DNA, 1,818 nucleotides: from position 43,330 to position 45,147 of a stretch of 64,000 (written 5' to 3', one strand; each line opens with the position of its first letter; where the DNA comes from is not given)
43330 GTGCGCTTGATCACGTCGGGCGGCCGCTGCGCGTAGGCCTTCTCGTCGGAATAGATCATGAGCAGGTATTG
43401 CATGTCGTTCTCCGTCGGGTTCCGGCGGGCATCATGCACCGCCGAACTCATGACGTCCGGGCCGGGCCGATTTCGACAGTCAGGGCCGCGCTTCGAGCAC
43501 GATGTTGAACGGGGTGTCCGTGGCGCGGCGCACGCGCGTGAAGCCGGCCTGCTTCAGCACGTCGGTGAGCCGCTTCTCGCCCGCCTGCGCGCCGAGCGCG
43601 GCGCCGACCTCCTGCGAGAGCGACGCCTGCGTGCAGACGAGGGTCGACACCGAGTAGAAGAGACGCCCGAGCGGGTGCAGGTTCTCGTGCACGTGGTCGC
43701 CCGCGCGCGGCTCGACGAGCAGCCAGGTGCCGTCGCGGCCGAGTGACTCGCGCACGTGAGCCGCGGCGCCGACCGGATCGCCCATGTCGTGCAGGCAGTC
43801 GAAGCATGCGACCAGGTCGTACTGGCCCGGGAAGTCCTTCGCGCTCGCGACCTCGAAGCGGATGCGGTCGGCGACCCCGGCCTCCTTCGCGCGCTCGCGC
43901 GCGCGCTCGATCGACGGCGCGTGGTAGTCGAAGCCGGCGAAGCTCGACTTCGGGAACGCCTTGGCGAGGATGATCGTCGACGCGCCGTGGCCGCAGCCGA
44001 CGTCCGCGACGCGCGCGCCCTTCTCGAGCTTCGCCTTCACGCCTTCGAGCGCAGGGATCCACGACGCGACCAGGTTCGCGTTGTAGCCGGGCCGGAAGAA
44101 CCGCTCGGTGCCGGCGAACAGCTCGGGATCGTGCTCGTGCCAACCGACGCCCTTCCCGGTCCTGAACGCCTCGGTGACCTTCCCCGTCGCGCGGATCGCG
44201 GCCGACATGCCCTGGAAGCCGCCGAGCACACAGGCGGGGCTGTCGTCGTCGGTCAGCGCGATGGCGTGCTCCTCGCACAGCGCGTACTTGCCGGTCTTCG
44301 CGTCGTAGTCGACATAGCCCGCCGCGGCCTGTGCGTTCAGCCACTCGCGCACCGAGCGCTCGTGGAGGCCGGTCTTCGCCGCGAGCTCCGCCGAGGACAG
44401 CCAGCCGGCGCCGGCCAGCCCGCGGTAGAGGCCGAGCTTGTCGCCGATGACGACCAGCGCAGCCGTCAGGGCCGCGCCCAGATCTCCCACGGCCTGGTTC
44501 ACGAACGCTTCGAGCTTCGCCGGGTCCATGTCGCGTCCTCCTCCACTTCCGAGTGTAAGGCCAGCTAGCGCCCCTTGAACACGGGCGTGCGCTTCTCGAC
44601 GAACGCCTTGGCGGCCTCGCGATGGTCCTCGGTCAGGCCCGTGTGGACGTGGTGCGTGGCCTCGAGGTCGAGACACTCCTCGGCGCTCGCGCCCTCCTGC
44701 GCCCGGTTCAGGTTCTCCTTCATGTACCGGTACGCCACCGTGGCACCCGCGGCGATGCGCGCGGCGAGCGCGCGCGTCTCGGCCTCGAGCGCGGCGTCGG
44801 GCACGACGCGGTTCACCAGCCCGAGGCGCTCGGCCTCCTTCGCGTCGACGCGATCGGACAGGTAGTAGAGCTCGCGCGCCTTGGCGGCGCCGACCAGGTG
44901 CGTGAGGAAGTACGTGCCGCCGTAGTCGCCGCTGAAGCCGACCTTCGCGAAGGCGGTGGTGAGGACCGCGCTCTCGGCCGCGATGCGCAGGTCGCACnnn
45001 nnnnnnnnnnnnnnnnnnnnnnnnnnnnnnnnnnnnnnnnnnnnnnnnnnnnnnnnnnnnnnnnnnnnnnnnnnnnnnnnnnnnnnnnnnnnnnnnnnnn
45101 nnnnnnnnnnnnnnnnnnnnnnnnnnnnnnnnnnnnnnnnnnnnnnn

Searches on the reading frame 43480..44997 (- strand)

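Call 10: search_protein_families(library=pfam, proteins=[window:43480-44997:-], max_evalue=0.01)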
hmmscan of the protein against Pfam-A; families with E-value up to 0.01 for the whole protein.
window:43480-44997:- (505 aa): 18 families
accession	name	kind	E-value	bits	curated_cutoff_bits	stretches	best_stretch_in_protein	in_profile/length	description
PF13847.12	Methyltransf_31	-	1.4e-17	64.2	27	1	325-440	2-122/145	Methyltransferase domain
PF21320.3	HTH_65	-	1.5e-16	60.8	24.1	1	178-249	3-74/75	Rv2258c-like winged HTH domain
PF08242.18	Methyltransf_12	-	2.6e-15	57.3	30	1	332-423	2-96/98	Methyltransferase domain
PF13649.12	Methyltransf_25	-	1.2e-14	55.2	27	1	330-422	1-96/97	Methyltransferase domain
PF13489.12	Methyltransf_23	-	7.8e-13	48.9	27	1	320-441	16-130/164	Methyltransferase domain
PF08241.18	Methyltransf_11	-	3.8e-11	43.9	21.2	1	332-424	2-92/95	Methyltransferase domain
PF05175.20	MTS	-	2.1e-06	27.9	23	1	326-401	31-107/170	Methyltransferase small domain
PF12847.13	Methyltransf_18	-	7.5e-06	26.5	27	1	317-384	5-72/151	Methyltransferase domain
PF00891.24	Methyltransf_2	-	1e-05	25.4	22.3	1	321-454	59-188/210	O-methyltransferase domain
PF02353.26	CMAS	-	2e-05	24.5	27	1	321-406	57-141/273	Mycolic acid cyclopropane synthetase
PF02390.23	Methyltransf_4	-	4.5e-05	23.4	24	1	330-375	5-50/173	Putative methyltransferase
PF13679.12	Methyltransf_32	-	0.0004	20.8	27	1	323-403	22-109/143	Methyltransferase domain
PF01209.24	Ubie_methyltran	-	0.00092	19.1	20.1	1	325-394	46-115/233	ubiE/COQ5 methyltransferase family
PF08704.16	GCD14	-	0.0018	18.4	26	1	322-424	36-140/247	tRNA methyltransferase complex GCD14 subunit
PF01170.24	UPF0020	-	0.0026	17.9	22.3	1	349-398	75-127/197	RMKL-like, methyltransferase domain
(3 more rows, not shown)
